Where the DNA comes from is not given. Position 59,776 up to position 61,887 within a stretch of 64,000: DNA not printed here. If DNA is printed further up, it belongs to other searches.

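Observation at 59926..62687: Lower-GC unrecognised 603-aa gene divergently paired with a frameshifted DUF3800-like gene, wedged between a relaxase and an IS3 element: possible defence-island cargo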

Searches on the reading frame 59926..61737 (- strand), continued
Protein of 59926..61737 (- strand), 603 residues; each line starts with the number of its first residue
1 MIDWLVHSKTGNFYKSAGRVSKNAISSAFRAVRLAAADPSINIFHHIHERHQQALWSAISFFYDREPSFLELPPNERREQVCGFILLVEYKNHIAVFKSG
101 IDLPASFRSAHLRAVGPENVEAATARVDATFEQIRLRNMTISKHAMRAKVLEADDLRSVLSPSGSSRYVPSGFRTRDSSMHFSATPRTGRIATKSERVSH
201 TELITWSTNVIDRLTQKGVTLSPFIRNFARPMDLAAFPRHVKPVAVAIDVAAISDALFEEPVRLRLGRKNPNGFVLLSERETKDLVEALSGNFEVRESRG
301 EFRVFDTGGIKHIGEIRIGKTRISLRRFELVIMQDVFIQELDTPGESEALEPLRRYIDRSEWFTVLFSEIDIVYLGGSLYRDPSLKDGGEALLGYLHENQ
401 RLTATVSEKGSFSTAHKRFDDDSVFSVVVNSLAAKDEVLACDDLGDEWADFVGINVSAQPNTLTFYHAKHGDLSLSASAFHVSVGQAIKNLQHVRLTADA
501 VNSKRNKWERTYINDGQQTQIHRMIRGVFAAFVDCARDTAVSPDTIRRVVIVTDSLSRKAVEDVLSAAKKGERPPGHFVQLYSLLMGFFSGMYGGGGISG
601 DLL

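Call 52: find_encoding_contigs(protein=P0121, flank=8000, max_places=4)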
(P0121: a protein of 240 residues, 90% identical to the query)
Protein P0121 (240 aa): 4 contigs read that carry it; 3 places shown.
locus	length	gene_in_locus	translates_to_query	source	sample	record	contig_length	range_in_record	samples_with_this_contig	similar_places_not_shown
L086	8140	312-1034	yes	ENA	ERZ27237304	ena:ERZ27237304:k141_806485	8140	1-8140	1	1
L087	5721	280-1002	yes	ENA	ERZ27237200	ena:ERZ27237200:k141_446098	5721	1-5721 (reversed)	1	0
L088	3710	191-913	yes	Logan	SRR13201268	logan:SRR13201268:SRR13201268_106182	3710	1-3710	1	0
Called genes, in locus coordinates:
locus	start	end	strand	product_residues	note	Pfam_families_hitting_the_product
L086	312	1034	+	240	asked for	-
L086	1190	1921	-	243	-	-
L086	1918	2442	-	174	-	-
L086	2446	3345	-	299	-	PF01656:CbiA, PF02374:ArsA_ATPase (faint), PF06564:CBP_BcsQ (faint), PF09140:MipZ (faint), PF10609:ParA (weak), PF13614:AAA_31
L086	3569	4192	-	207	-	PF26915:Phage_P4_cII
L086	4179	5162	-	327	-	PF14350:Beta_protein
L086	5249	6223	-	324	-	PF06114:Peptidase_M78 (weak)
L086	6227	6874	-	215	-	-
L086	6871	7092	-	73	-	PF01402:RHH_1 (faint)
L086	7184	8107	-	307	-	PF22022:Phage_int_M, PF00589:Phage_integrase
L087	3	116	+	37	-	?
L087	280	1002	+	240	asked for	-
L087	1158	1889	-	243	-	-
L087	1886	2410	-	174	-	-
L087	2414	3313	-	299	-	PF01656:CbiA, PF02374:ArsA_ATPase (faint), PF06564:CBP_BcsQ (faint), PF09140:MipZ (faint), PF10609:ParA (weak), PF13614:AAA_31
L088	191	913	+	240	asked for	-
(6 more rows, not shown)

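Call 63: list_cluster_members(proteins=[P0001, P0037, P0117])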
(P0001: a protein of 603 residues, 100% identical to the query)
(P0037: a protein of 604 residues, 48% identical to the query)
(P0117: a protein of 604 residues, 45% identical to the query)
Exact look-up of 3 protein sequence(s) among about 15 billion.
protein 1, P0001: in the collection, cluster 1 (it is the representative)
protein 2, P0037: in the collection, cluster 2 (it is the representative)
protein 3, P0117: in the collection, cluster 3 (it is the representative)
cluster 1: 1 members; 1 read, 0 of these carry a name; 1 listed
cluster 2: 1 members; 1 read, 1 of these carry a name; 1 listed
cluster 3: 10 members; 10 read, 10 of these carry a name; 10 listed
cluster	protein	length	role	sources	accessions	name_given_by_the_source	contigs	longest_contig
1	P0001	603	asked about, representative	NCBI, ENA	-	-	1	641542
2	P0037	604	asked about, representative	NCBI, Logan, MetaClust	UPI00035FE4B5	status=active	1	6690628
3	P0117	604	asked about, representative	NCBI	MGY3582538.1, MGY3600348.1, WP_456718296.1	hypothetical protein ACVIGB_008397 [Bradyrhizobium sp. USDA 4341]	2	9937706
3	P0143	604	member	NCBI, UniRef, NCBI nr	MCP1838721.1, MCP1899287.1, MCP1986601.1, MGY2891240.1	hypothetical protein ACVIHI_008354 [Bradyrhizobium sp. USDA 4524] | hypothetical protein n=1 Tax=Bradyrhizobium TaxID=374 RepID=UPI000B19543D | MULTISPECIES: hypothetical protein [Bradyrhizobium]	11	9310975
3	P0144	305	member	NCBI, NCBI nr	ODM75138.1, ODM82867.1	hypothetical protein A6X20_17070 [Bradyrhizobium elkanii] | hypothetical protein A6452_38695 [Bradyrhizobium elkanii]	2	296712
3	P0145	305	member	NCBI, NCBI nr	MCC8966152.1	hypothetical protein H8A95_28470 [Bradyrhizobium sp. Pear76] | hypothetical protein [Bradyrhizobium oropedii]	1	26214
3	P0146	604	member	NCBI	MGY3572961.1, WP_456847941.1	hypothetical protein [Bradyrhizobium sp. USDA 4504]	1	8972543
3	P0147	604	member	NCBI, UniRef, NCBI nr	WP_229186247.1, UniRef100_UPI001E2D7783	hypothetical protein [Bradyrhizobium oropedii] | hypothetical protein n=1 Tax=Bradyrhizobium oropedii TaxID=1571201 RepID=UPI001E2D7783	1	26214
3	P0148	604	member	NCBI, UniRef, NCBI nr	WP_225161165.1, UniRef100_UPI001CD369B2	hypothetical protein [Bradyrhizobium sp. BRP56] | hypothetical protein n=1 Tax=Bradyrhizobium sp. BRP56 TaxID=2793819 RepID=UPI001CD369B2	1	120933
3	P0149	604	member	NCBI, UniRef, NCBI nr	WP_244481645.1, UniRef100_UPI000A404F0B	hypothetical protein [Bradyrhizobium pachyrhizi] | hypothetical protein n=1 Tax=Bradyrhizobium pachyrhizi TaxID=280333 RepID=UPI000A404F0B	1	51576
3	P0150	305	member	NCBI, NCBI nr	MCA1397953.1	hypothetical protein I6F38_17030 [Bradyrhizobium sp. BRP56] | hypothetical protein [Bradyrhizobium sp. BRP56]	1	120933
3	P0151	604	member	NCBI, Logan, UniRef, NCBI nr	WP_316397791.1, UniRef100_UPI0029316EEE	hypothetical protein [Bradyrhizobium sp. 33ap4] | hypothetical protein n=1 Tax=Bradyrhizobium sp. 33ap4 TaxID=3061630 RepID=UPI0029316EEE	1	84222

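Call 76: search_protein_families(library=padloc, alignment_id=A6, max_evalue=0.00001)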
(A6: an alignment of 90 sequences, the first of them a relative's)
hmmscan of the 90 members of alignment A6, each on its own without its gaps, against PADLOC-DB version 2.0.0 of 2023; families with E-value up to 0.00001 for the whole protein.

A. member 1, L002:1-1705:- (568 aa): 25 families
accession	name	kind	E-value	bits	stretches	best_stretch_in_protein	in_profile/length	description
PDLC02865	DpdF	-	6e-225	747.9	1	18-567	745-1298/1499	DpdF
PDLC02864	DpdF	-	7.7e-144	478.8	1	19-367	9-357/610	DpdF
PDLC02870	DpdF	-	8.8e-126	418.5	1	26-482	7-471/534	DpdF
PDLC02861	DpdF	-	2.4e-120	400.7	1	15-355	11-350/611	DpdF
PDLC03928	PsyrT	-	7.6e-108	359.6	1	22-499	10-497/689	-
PDLC02859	DpdF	-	1.1e-60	203.6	1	30-358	98-435/545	DpdF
PDLC02868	DpdF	-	1.7e-48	163.2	2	27-203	333-517/1078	DpdF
PDLC01089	C3a193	-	7.5e-48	161.6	1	48-344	268-588/983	poss. alt. Cas3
PDLC02863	DpdF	-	9.3e-45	151.4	1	197-375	3-181/488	DpdF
PDLC02855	DpdF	-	5.4e-41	138.7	1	37-347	145-478/825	DpdF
PDLC02872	DpdF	-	6.1e-40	135.5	1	25-354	149-511/859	DpdF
PDLC02857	DpdF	-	7.8e-36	121.5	1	34-353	180-543/911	DpdF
PDLC02862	DpdF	-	2.9e-33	112.7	1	36-353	121-468/811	DpdF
PDLC02867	DpdF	-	3.2e-28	96.5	1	37-372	142-502/855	DpdF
PDLC02860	DpdF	-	2.5e-23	80.5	1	148-349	12-220/547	DpdF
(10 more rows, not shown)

B. families by the number of members that match (of 90 scanned): 461 families (the first 25 are shown)
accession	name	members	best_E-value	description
PDLC04140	mad8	8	8.7e-10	mads_8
PDLC00187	HamB1|HamB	4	5e-51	DEAD-box helicase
PDLC00186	HamB1|HamB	4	3.2e-48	DEAD-box helicase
PDLC00199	HamB2|HamB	4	5.8e-38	DEAD-box helicase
PDLC04531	PDC-M23B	4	2.3e-21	-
PDLC00194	HamB1|HamB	4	2.5e-20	DEAD-box helicase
PDLC00174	HamB1|HamB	4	4.7e-18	DEAD-box helicase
PDLC00188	HamB1|HamB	4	5.5e-18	DEAD-box helicase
PDLC00192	HamB1|HamB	4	5.7e-14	DEAD-box helicase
PDLC00180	HamB1|HamB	3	8e-252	DEAD-box helicase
PDLC00201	HamB2|HamB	3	5.5e-246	DEAD-box helicase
PDLC00800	Cyclase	3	9.3e-176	oligonucleotide-cyclase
PDLC00839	E1-E2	3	2.4e-144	E1-E2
PDLC03859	LmuB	3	3.3e-131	-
PDLC00193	HamB1|HamB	3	4.2e-112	DEAD-box helicase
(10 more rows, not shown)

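Call 77: search_protein_families(library=padloc, proteins=[L001:8978-9697:-], max_evalue=0.001)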
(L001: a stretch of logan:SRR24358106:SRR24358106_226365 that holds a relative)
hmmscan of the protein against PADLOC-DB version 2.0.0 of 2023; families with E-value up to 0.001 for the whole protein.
L001:8978-9697:- (240 aa): 0 families

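Call 87: search_protein_families(library=phrogs, proteins=[window:59926-61737:-, L001:8978-9697:-], max_evalue=0.001)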
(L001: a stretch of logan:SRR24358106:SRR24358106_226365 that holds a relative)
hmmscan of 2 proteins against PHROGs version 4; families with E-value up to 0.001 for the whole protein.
window:59926-61737:- (603 aa): 0 families

L001:8978-9697:- (240 aa): 0 families

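Call 88: search_dna_similar(query=window:59929-61737:-, collection=plasmids, mode=protein, max_rows=15)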
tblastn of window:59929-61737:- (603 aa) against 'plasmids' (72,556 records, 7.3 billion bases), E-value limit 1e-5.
Records with a match: 12; places in all: 13; records where one place covers at least 80% of the query: 2.
Best place of each record, by identity: <60% 12.
By first word of the organism name: Bacillus 8; Thioclava 1; Acinetobacter 1; Bradyrhizobium 1; Mycobacterium 1.
By predicted mobility (MOB-suite, as given by PLSDB): non-mobilizable 9; conjugative 2; mobilizable 1.
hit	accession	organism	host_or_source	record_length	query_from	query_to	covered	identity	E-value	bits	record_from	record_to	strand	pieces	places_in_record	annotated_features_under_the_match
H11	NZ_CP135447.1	Thioclava sp. FTW29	-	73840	1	526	87%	38.5%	4e-99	338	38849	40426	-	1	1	hypothetical protein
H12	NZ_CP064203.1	Acinetobacter baumannii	Homo sapiens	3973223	8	585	96%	25.0%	1e-32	142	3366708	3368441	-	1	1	none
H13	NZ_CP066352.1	Bradyrhizobium japonicum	Glycine max,DNA isolated from pure ...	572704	346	585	40%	25.3%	4e-7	61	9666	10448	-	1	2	DEAD/DEAH box helicase family protein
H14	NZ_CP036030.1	Bacillus mycoides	cell culture,soil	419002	353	527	29%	29.4%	5e-8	64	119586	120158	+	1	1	DEAD/DEAH box helicase family protein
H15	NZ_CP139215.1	Bacillus cereus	environmental samples,soil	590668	348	527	30%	27.6%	6e-8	64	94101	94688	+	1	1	DEAD/DEAH box helicase family protein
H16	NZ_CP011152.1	Bacillus cereus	cell culture,soil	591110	348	527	30%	27.6%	6e-8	64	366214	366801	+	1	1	DEAD/DEAH box helicase family protein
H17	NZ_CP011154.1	Bacillus cereus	cell culture,soil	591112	348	527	30%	27.6%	6e-8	64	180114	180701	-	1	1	DEAD/DEAH box helicase family protein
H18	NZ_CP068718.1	Bacillus cereus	single cell,oral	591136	348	527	30%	27.6%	6e-8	64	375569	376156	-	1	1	DEAD/DEAH box helicase family protein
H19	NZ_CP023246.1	Bacillus cereus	bacteria,pure culture,air in Laboratory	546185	435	585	25%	28.8%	7e-8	64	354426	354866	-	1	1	DEAD/DEAH box helicase family protein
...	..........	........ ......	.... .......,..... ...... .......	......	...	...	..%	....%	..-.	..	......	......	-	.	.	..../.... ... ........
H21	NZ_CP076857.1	Mycobacterium avium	Homo sapiens,sputum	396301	437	585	25%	27.7%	6e-7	61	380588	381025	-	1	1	DEAD/DEAH box helicase family protein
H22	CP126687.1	Bacillus bombysepticus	Microtermes sp. colony Mi106,bacterial ...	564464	437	525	15%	37.1%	2e-6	59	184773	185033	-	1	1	DEAD/DEAH box helicase family protein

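Call 89: search_dna_similar(query=window:59929-61737:-, collection=phages, mode=protein, max_rows=10)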
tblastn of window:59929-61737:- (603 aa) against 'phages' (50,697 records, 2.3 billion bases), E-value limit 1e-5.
No match.

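Call 90: get_annotated_region(hit=H15, flank=7000)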
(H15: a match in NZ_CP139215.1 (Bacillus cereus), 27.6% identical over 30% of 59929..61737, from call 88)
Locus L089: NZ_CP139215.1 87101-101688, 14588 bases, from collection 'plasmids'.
description: Bacillus cereus strain A01 plasmid unnamed, complete sequence
organism: Bacillus cereus (NCBI taxid 1396)
taxonomy: Bacteria; Bacillota; Bacilli; Bacillales; Bacillaceae; Bacillus; Bacillus cereus
host: -; source: environmental samples,soil; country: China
typing (MOB-suite, as given by PLSDB): non-mobilizable; replicon rep_cluster_125; mating-pair formation MPF_T
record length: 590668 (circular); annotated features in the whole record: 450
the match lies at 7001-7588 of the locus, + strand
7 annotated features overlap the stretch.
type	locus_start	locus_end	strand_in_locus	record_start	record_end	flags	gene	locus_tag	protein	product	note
CDS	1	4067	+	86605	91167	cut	-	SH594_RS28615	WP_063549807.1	hypothetical protein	-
CDS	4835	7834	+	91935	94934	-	-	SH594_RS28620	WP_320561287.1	DEAD/DEAH box helicase family protein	-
CDS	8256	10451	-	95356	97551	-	-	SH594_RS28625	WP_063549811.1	DEAD/DEAH box helicase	-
CDS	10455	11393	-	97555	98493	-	-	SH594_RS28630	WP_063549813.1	DUF1837 domain-containing protein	-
CDS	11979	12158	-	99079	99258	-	-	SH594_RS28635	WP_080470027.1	helix-turn-helix transcriptional regulator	-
CDS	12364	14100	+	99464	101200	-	gajA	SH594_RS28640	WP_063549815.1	Gabija anti-phage system endonuclease GajA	-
CDS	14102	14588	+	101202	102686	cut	-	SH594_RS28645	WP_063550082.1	ATP-dependent helicase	-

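Call 91: get_annotated_region(hit=H13, flank=7000)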
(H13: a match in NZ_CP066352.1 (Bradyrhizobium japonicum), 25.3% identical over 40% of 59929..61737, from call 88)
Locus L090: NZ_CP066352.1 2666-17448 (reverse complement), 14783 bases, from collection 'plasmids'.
description: Bradyrhizobium japonicum strain S06B-BJ plasmid p1S06B, complete sequence
organism: Bradyrhizobium japonicum (NCBI taxid 375)
taxonomy: Bacteria; Pseudomonadota; Alphaproteobacteria; Hyphomicrobiales; Nitrobacteraceae; Bradyrhizobium; Bradyrhizobium japonicum
host: -; source: Glycine max,DNA isolated from pure culture,root nodules; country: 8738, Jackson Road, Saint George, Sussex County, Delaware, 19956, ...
typing (MOB-suite, as given by PLSDB): conjugative; replicon rep_cluster_506; relaxase MOBP; mating-pair formation MPF_T
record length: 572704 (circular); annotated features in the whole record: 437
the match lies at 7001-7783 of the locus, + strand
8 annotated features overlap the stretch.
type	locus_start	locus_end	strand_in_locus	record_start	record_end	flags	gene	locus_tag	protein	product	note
CDS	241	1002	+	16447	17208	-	-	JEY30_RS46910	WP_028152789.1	ParA family protein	-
CDS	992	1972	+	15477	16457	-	-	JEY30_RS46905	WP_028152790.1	ParB/RepB/Spo0J family partition protein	GO:0007059 - chromosome segregation [Evidence IEA]; GO:0000910 - cytokinesis [Evidence IEA]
CDS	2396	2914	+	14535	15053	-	mobC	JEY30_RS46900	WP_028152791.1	plasmid mobilization relaxosome protein MobC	-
CDS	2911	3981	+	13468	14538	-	-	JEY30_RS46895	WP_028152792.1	relaxase/mobilization nuclease domain-containing protein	-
CDS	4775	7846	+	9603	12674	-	-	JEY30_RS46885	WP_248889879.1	DEAD/DEAH box helicase family protein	-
CDS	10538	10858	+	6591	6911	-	-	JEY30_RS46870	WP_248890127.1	hypothetical protein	-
CDS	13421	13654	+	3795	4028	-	-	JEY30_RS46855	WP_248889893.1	hypothetical protein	-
CDS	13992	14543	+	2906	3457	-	-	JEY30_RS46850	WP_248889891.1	hypothetical protein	-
